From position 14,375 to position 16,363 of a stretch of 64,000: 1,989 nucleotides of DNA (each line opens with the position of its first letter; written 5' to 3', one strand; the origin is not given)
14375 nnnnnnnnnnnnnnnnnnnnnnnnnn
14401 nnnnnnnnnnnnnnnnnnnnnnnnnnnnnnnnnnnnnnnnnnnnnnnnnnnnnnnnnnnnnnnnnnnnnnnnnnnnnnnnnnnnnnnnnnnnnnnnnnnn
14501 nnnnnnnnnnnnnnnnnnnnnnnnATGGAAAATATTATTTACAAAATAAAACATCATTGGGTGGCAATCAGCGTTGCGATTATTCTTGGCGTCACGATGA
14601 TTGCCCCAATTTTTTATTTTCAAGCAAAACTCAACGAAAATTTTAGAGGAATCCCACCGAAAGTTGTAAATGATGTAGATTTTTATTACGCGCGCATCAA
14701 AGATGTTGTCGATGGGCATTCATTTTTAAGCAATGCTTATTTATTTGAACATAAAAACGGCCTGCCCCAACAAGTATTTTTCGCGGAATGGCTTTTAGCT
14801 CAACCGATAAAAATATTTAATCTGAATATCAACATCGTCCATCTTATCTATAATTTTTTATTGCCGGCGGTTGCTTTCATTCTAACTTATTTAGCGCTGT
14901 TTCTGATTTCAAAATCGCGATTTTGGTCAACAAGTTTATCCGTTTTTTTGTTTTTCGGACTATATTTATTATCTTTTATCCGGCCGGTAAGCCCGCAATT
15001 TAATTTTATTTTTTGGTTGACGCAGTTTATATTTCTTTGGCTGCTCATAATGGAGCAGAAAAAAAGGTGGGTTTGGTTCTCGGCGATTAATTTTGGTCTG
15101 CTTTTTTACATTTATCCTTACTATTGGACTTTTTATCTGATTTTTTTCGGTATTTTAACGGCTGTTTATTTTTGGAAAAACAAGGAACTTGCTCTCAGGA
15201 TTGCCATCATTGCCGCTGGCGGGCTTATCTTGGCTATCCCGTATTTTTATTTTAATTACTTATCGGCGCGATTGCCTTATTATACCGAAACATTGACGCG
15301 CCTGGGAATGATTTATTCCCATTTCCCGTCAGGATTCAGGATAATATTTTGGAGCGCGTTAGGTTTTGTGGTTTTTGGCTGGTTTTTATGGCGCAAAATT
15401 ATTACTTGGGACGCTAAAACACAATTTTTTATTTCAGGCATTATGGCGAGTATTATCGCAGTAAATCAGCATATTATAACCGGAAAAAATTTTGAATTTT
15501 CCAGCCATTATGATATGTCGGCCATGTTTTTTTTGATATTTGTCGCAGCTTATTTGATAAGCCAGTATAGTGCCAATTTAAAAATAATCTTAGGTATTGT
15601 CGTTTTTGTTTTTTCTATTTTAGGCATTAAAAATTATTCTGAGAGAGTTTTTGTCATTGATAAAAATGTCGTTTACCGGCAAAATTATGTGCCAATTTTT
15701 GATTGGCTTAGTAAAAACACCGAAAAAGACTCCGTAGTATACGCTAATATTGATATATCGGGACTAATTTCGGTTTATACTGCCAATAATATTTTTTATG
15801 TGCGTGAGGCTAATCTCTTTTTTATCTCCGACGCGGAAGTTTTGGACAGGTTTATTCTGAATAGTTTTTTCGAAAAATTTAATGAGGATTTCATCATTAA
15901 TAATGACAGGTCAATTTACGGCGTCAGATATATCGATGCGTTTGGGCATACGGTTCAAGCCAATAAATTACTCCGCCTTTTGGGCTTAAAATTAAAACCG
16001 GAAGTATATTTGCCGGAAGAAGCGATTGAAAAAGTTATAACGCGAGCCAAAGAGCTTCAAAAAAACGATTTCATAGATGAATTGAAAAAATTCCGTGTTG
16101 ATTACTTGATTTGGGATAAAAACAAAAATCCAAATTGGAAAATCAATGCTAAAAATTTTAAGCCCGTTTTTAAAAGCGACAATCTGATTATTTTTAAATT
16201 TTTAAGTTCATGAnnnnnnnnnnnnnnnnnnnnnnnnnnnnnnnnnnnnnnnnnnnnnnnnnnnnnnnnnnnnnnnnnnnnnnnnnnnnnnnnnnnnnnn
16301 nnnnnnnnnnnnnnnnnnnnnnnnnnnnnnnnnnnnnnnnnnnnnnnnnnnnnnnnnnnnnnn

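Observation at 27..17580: Three GT2 lipid-sugar synthase plus GT-C membrane transferase pairs with seven methyltransferases: an ArnC/ArnT- or Ppm/PMT-like extracytoplasmic glycosylation system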

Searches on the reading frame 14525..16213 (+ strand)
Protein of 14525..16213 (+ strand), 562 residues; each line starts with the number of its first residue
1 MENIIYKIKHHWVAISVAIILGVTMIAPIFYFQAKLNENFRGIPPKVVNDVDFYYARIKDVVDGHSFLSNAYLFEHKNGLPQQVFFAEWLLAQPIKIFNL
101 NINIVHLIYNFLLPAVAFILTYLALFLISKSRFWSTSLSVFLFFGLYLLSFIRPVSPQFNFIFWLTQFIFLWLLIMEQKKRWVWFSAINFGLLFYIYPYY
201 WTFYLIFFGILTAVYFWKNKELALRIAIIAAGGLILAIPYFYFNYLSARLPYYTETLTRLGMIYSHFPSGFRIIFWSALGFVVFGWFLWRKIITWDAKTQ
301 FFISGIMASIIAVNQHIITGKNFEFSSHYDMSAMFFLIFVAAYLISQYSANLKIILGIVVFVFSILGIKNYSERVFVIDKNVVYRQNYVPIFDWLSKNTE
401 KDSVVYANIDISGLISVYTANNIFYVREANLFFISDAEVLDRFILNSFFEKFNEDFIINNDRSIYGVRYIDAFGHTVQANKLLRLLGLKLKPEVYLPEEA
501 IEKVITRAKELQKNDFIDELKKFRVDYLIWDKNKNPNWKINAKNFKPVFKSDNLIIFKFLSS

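Call 5: search_protein_families(library=pfam, proteins=[window:14525-16213:+], max_evalue=0.01)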
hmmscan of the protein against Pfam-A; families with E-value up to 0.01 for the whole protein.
window:14525-16213:+ (562 aa): 0 families

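Call 9: search_protein_families(library=ncbifam, proteins=[window:14525-16213:+], max_evalue=0.01)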
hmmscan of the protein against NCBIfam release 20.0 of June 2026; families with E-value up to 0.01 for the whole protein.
window:14525-16213:+ (562 aa): 0 families

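Call 18: find_homologous_proteins(query=window:14525-16213:+, max_evalue=0.001)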
Query window:14525-16213:+ (562 aa): 206 proteins with E <= 0.001 among 8000 candidates; the best 120 are listed.
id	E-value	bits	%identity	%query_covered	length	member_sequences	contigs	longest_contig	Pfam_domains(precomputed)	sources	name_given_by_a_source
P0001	0.0e+0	1240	99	100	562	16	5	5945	-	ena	-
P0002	1.1e-271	921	73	98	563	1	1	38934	-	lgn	-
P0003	3.6e-270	916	71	99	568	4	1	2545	-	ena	-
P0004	1.5e-269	914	72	100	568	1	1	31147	-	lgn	-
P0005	2.0e-267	907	71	100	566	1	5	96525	-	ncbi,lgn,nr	ncbi:MAG: hypothetical protein HYW79_02355 [Parcubacteria group bacterium]|nr:hypothetical protein [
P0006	3.7e-267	906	72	99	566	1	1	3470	-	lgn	-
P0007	2.1e-266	903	71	99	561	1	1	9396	-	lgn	-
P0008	3.6e-264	896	71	98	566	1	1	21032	-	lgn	-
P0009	1.0e-262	891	70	100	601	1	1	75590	-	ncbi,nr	ncbi:MAG: hypothetical protein Q8P06_01035 [Candidatus Azambacteria bacterium]|nr:hypothetical prote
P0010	9.4e-261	885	68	99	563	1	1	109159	-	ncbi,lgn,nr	ncbi:MAG: hypothetical protein Q7K16_04535 [Candidatus Azambacteria bacterium]|nr:hypothetical prote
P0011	5.4e-260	882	70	98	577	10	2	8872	-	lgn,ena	-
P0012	1.5e-255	867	68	99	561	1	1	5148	-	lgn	-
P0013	7.3e-253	859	67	100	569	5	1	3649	-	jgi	-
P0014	9.9e-251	852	68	98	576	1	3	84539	-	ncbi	-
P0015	1.2e-249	848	68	98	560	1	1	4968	-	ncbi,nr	ncbi:MAG: hypothetical protein Q8N88_04130 [Nanoarchaeota archaeon]|nr:hypothetical protein [Nanoarc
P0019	1.0e-247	842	67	68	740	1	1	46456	PF13366.13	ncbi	-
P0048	5.0e-172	592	51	99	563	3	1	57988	-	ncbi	ncbi:MAG: hypothetical protein AAB338_01290 [Patescibacteria group bacterium]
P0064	1.2e-165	571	49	98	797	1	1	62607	PF13641.13,PF00535.33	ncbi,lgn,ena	-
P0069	9.7e-162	558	50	98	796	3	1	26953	PF13641.13,PF00535.33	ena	-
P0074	5.6e-160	552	46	98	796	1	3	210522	PF13641.13,PF00535.33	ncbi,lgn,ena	ncbi:MAG: glycosyltransferase [Patescibacteria group bacterium]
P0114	7.8e-120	419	39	100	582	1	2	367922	-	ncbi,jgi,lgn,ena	ncbi:MAG: hypothetical protein WCV73_00135 [Patescibacteria group bacterium]|jgi:hypothetical protei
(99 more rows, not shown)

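Call 27: search_solved_structures(query=A1, max_evalue=1)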
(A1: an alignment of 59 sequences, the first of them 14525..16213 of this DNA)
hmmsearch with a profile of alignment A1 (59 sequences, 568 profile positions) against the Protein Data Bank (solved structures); distinct sequences matched with E-value up to 1: 1.
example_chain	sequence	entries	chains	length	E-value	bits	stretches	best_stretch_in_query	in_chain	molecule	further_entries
7r8p_A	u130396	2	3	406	0.089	14.5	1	435-531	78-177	ATP-grasp domain-containing protein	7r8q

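Call 33: predict_structure(alignment_id=A1)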
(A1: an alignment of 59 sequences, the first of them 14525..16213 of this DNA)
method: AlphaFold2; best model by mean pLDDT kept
length: 562 residues; sequences in the alignment: 59
mean_pLDDT: 94.2   pTM: 0.92
mean pLDDT of the five models: 94.2, 94.2, 94.0, 93.1, 92.9
residues with pLDDT >= 90: 491; 70-90: 62; 50-70: 8; < 50: 1
segments of 3 or more residues with pLDDT < 50: none
pLDDT, mean of each block of 10 residues (from residue 1): 78 97 97 97 92 94 89 93 83 96 94 98 98 97 96 90 97 97 98 92 97 97 98 97 94 94 90 94 97 97 98 91 81 97 90 90 97 93 96 98 96 97 96 96 97 97 95 93 94 96 98 94 96 92 89 94 54
secondary structure, 60 per line:
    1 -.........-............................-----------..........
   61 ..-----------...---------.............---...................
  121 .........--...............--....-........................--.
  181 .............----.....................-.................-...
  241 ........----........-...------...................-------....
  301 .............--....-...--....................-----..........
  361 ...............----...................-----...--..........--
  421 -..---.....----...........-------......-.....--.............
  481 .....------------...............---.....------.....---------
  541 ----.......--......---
elements in order: H2-10 H12-39 H51-62 H86-98 H102-129 H132-146 H149-152 H154-177 H180-193 H198-218 H220-236 H238-248 H253-260 E262-264 H271-289 H297-313 H316-319 E321-323 H326-345 H351-375 H380-398 E404-406 H409-418 H427-431 H436-446 H454-459 H461-465 H468-485 H498-512 H516-520 E527-531 E545-551 E554-559

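Call 43: find_encoding_contigs(protein=P0114, flank=6000, max_places=2)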
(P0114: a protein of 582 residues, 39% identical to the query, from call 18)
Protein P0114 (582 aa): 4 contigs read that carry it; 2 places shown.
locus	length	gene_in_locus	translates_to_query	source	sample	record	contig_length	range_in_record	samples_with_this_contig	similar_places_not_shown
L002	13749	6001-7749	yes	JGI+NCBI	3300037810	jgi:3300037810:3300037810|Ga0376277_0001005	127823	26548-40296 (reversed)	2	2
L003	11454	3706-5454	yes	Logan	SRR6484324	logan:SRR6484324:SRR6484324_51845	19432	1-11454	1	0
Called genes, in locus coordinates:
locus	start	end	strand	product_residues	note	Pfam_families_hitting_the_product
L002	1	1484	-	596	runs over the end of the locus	PF00664:ABC_membrane, PF02463:SMC_N (weak), PF00005:ABC_tran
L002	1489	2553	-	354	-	PF01370:Epimerase, PF04321:RmlD_sub_bind (weak), PF16363:GDP_Man_Dehyd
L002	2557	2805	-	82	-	PF12728:HTH_17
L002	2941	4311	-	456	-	PF02397:Bac_transf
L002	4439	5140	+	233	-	PF00535:Glycos_transf_2, PF13641:Glyco_tranf_2_3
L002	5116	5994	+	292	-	PF13489:Methyltransf_23, PF08241:Methyltransf_11, PF08242:Methyltransf_12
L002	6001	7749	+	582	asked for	-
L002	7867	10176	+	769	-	PF04932:Wzy_C, PF13181:TPR_8 (faint), PF07719:TPR_2 (faint), PF21033:RMD1-3 (faint), PF12895:ANAPC3 (faint), PF13414:TPR_11 (faint), PF13424:TPR_12 (faint), PF13428:TPR_14 (faint)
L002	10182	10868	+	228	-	PF21033:RMD1-3 (faint), PF13371:TPR_9 (faint), PF23914:TPR_CcmH_CycH (faint), PF13428:TPR_14 (faint), PF14559:TPR_19 (weak), PF00515:TPR_1 (weak), PF07719:TPR_2 (weak), PF13181:TPR_8 (weak), +6 more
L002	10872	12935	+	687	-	PF00082:Peptidase_S8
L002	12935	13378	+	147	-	PF04138:GtrA_DPMS_TM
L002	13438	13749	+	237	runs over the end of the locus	PF00535:Glycos_transf_2, PF10111:Glyco_tranf_2_2, PF13641:Glyco_tranf_2_3 (weak)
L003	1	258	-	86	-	?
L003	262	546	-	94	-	PF12728:HTH_17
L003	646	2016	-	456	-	PF02397:Bac_transf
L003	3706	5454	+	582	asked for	-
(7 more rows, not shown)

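Call 44: find_encoding_contigs(protein=P0048, flank=6000, max_places=2)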
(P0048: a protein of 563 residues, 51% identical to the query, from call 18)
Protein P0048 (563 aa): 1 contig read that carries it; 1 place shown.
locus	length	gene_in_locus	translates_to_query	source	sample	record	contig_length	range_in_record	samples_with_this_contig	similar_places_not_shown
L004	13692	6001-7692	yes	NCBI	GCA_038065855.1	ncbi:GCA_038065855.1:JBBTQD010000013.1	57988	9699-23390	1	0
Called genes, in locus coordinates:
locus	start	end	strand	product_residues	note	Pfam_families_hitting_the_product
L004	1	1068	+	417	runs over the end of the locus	PF08421:Methyltransf_13, PF13489:Methyltransf_23, PF08241:Methyltransf_11 (weak), PF08242:Methyltransf_12, PF08484:Methyltransf_14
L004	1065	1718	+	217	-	PF05401:NodS, PF13489:Methyltransf_23, PF07021:MetW, PF13847:Methyltransf_31, PF08241:Methyltransf_11, PF08242:Methyltransf_12, PF13649:Methyltransf_25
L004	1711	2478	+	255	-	PF01370:Epimerase, PF04321:RmlD_sub_bind, PF01073:3Beta_HSD, PF16363:GDP_Man_Dehyd, PF02719:Polysacc_synt_2, PF07993:NAD_binding_4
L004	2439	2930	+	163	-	-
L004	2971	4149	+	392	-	PF00534:Glycos_transf_1, PF13692:Glyco_trans_1_4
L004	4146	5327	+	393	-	PF13439:Glyco_transf_4 (faint), PF00534:Glycos_transf_1, PF13692:Glyco_trans_1_4, PF13524:Glyco_trans_1_2 (weak)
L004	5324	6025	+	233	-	PF00535:Glycos_transf_2, PF13641:Glyco_tranf_2_3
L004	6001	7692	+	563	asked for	-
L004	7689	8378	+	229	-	PF00535:Glycos_transf_2, PF10111:Glyco_tranf_2_2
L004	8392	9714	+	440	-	PF13231:PMT_2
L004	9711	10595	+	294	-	PF01073:3Beta_HSD, PF01370:Epimerase, PF05368:NmrA (faint)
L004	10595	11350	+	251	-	PF00535:Glycos_transf_2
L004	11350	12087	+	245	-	PF13489:Methyltransf_23, PF07021:MetW (weak), PF13847:Methyltransf_31, PF08241:Methyltransf_11, PF08242:Methyltransf_12, PF13649:Methyltransf_25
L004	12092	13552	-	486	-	PF13231:PMT_2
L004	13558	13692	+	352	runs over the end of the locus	PF13472:Lipase_GDSL_2 (faint)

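Call 49: find_related_loci(query=A1, collection=genome_contigs, flank=6000)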
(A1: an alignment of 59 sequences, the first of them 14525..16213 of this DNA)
Query A1 (562 aa) in genome_contigs; peptide patterns used: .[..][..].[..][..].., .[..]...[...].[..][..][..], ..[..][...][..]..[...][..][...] (x = any residue, [..] = any of these).
209 stretches matched a pattern; 67 encode a relative of the query (tblastn E <= 1e-3); 66 distinct loci.
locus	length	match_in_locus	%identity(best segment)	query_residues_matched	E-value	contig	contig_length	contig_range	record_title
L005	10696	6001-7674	70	11-558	0e+0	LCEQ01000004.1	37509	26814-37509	MAG: Candidatus Azambacteria bacterium GW2011_GWA2_42_9 UV48_C0004, whole genome shotgun sequence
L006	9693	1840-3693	64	8-560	0e+0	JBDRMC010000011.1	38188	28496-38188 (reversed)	MAG: Patescibacteria group bacterium isolate MEGAHIT-group-1.814 k141_6595280, whole genome shotgun sequence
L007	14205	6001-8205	67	1-557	1e-173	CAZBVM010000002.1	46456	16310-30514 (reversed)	MAG TPA_asm: uncultured Candidatus Saccharibacteria bacterium isolate binchicken_co38_663 genome assembly, contig: NODE_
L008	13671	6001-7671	48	7-558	1e-170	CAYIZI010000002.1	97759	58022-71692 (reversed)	MAG TPA_asm: uncultured Candidatus Saccharibacteria bacterium isolate ERP119705_co9_390 genome assembly, contig: NODE_11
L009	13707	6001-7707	49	4-557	7e-170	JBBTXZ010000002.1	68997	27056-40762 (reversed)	MAG: Patescibacteria group bacterium isolate H51-bin030_1 H51_bin030_1_000000000002, whole genome shotgun sequence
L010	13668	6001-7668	46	8-558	1e-162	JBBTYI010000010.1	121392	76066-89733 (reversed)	MAG: Patescibacteria group bacterium isolate H43-bin026_1 H43_bin026_1_000000000010, whole genome shotgun sequence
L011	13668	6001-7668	49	3-555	7e-172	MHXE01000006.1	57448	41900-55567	MAG: Parcubacteria group bacterium RIFCSPHIGHO2_02_FULL_40_12 rifcsphigho2_02_scaffold_1824, whole genome shotgun sequen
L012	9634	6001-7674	49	7-558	6e-158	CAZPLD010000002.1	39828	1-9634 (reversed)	MAG TPA_asm: uncultured Candidatus Saccharibacteria bacterium isolate binchicken_co227_99 genome assembly, contig: NODE_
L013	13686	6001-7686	51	1-558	8e-179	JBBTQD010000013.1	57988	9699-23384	MAG: Patescibacteria group bacterium isolate H51-bin021_1 H51_bin021_1_000000000013, whole genome shotgun sequence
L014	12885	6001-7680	40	8-558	5e-126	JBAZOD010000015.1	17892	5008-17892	MAG: Patescibacteria group bacterium isolate SO_2017_LW4_86 scaffold_6194_c1_LW137-91_2017, whole genome shotgun sequenc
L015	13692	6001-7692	37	9-558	3e-125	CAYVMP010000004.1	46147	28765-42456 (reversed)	MAG TPA_asm: uncultured Candidatus Saccharibacteria bacterium isolate SRP278252_co1_28 genome assembly, contig: NODE_104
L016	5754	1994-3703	40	2-558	1e-124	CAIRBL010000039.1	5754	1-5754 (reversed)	uncultured bacterium isolate LaPlata-b_bin-0293 genome assembly, contig: bin-0293:039/105, whole genome shotgun sequence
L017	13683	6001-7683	42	8-558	3e-123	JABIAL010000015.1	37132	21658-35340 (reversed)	MAG: bacterium isolate SI048_bin106 k141_861259, whole genome shotgun sequence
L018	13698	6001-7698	36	8-559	3e-120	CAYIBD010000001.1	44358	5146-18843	MAG TPA_asm: uncultured Candidatus Saccharibacteria bacterium isolate ERP119705_co19_980 genome assembly, contig: NODE_5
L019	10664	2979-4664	40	8-558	4e-117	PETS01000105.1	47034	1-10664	MAG: Candidatus Falkowbacteria bacterium CG02_land_8_20_14_3_00_36_14 CG02_land_8_20_14_3.00_150_scaffold_610_c, whole g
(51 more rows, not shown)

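Call 76: search_protein_representatives(alignment_id=A1)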
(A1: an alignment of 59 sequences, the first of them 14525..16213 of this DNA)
Query: 59 sequences, 568 profile positions. Proteins with E-value up to 0.001 (for the whole library): 2575; up to 1e-10: 1927; up to 1e-30: 915. The best 150 are listed.
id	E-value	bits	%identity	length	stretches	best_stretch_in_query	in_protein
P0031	3.0e-253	858.0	-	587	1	4-566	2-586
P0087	7.7e-218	741.1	-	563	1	9-567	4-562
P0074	2.1e-215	733.0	-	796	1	6-565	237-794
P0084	8.5e-213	724.4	-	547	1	25-567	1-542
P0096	5.3e-210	715.2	-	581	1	5-567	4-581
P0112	2.6e-209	712.9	-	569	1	3-566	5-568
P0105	3.3e-206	702.7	-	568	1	5-567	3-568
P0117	9.0e-203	691.3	-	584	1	6-566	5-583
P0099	8.7e-200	681.5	-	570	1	4-567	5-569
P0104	6.0e-199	678.7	-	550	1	10-567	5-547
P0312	6.7e-199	678.6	-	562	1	5-565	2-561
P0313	2.3e-197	673.5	-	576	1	6-566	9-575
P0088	5.7e-196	668.9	-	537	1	5-540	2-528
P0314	9.7e-194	661.5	-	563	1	5-565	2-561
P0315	2.3e-192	657.0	-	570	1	6-566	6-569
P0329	3.4e-181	620.1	-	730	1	5-567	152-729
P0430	1.3e-91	324.3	-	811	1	6-565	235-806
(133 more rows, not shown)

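Call 79: search_protein_families(library=pfam, proteins=[P0329, P0430, P0019, P0074], max_evalue=0.001)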
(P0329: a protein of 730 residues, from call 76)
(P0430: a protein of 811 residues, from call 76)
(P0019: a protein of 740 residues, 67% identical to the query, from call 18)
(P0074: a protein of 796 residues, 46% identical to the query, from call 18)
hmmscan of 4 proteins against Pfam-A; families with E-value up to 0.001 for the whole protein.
P0329 (730 aa): 1 family
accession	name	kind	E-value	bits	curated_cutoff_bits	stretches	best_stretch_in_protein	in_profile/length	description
PF04138.20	GtrA_DPMS_TM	-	5.9e-20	72.1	26.1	1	21-137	1-117/117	GtrA/DPMS, transmembrane domain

P0430 (811 aa): 1 family
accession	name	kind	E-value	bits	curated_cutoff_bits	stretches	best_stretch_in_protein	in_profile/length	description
PF01522.26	Polysacc_deac_1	-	8.3e-21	74.7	23.1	1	69-202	7-122/124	Polysaccharide deacetylase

P0019 (740 aa): 1 family
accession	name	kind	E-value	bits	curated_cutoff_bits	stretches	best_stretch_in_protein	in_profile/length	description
PF13366.12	PDDEXK_3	-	2.2e-25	89.7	22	1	198-309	2-116/117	PD-(D/E)XK nuclease superfamily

P0074 (796 aa): 2 families
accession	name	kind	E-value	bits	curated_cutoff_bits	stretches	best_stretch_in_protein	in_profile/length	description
PF00535.33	Glycos_transf_2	-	1.2e-26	94.1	23.3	1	10-175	2-167/168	Glycosyl transferase family 2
PF13641.12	Glyco_tranf_2_3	-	5e-06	27.1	27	1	9-167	4-166/230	Glycosyltransferase like family 2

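Call 81: fold_search(model_id=the predicted structure, library=pdb)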
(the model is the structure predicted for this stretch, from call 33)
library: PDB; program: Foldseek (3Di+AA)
matches with E <= 10: 329; with E <= 0.001: 22
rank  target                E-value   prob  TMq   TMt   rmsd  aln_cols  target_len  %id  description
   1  7zli_A                3.8e-07  1.00  0.49  0.44  12.5       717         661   13  Cryo-EM structure of C-mannosyltransferase CeDPY19, in complex with Dol25-P-Man and bound to CMT2-Fab and anti-Fab nan (released 2023-01-11)
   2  7zlh_A                4.1e-07  1.00  0.47  0.42  11.1       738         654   11  Cryo-EM structure of C-mannosyltransferase CeDPY19, in apo state, bound to CMT2-Fab and anti-Fab nanobody (released 2023-01-11)
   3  7zlg_A                7.3e-07  1.00  0.47  0.42  10.8       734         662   12  Cryo-EM structure of C-mannosyltransferase CeDPY19, in complex with acceptor peptide and bound to CMT2-Fab and anti-Fa (released 2023-01-11)
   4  7oci_F                1.4e-06  1.00  0.50  0.45  13.8       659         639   12  Cryo-EM structure of yeast Ost6p containing oligosaccharyltransferase complex (released 2022-02-16)
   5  8age_A                2.4e-06  1.00  0.51  0.46  13.4       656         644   13  Structure of yeast oligosaccharylransferase complex with acceptor peptide bound (released 2022-12-07)
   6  8agb_A                3.6e-06  1.00  0.54  0.48  11.8       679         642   11  Structure of yeast oligosaccharylransferase complex with lipid-linked oligosaccharide bound (released 2022-12-07)
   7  9n9j_I                4.4e-06  1.00  0.47  0.40  13.9       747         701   10  Structure of a GRP94 folding intermediate engaged with a CCDC134- and FKBP11-bound secretory translocon (released 2025-11-19)
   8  8if8_C                7.0e-06  1.00  0.54  0.51  11.1       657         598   10  Arabinosyltransferase AftA (released 2023-05-31)
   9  6s7t_A                9.0e-06  1.00  0.52  0.44  14.3       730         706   10  Cryo-EM structure of human oligosaccharyltransferase complex OST-B (released 2019-12-18)
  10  8b6l_I                9.4e-06  1.00  0.52  0.44   9.9       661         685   10  Subtomogram average of the human Sec61-TRAP-OSTA-translocon (released 2022-12-07)
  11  6s7o_A                1.2e-05  1.00  0.51  0.45  14.2       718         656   10  Cryo-EM structure of human oligosaccharyltransferase complex OST-A (released 2019-12-18)
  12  6ezn_F                1.3e-05  1.00  0.52  0.46  13.9       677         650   11  Cryo-EM structure of the yeast oligosaccharyltransferase (OST) complex (released 2018-01-17)
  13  3rce_A                1.8e-05  1.00  0.50  0.43  11.1       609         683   13  Bacterial oligosaccharyltransferase PglB (released 2011-06-15)
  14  8agc_A                2.0e-05  1.00  0.48  0.40  16.4       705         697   12  Structure of yeast oligosaccharylransferase complex with lipid-linked oligosaccharide and non-acceptor peptide bound (released 2022-12-07)
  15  6ftg_5                2.2e-05  1.00  0.46  0.42  13.6       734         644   11  Subtomogram average of OST-containing ribosome-translocon complexes from canine rough microsomal membranes (released 2018-03-21)
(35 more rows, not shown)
